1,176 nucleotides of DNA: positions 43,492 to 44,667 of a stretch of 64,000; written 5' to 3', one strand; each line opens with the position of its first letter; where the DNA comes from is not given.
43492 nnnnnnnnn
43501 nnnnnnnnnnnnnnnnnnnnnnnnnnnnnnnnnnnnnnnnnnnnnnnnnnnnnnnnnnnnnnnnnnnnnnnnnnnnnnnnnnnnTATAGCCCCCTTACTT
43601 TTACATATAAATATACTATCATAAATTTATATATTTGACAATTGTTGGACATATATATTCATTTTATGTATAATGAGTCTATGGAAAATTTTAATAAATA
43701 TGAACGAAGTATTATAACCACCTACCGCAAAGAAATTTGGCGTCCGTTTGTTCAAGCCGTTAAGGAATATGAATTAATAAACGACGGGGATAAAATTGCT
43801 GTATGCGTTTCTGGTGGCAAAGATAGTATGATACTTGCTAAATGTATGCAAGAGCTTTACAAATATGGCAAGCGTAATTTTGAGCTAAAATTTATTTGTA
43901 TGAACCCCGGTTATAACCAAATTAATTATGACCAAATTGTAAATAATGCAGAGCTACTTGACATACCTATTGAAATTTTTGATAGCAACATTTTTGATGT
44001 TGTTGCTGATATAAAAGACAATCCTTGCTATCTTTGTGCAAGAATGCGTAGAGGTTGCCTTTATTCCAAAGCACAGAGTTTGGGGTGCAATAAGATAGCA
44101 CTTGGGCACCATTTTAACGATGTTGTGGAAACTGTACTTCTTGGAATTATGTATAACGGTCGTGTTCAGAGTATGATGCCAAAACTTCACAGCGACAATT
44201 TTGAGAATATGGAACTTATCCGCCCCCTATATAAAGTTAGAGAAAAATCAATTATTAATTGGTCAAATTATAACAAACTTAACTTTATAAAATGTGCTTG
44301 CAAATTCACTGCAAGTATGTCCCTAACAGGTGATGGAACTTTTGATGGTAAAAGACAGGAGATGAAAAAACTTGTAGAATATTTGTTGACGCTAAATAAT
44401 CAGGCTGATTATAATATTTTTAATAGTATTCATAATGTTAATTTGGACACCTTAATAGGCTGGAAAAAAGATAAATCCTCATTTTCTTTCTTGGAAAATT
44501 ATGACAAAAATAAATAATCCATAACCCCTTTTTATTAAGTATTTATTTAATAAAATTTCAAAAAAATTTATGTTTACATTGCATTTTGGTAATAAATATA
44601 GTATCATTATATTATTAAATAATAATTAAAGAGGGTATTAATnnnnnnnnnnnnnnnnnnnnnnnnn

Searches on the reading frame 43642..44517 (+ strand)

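Call 6: search_protein_families(library=pfam, proteins=[window:43642-44517:+], max_evalue=0.001)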
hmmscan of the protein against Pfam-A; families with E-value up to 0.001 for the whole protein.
window:43642-44517:+ (291 aa): 1 family
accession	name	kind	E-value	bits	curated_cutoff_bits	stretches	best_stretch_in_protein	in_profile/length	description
PF01171.26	ATP_bind_3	-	8.2e-17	61.9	27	1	51-216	1-164/182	PP-loop family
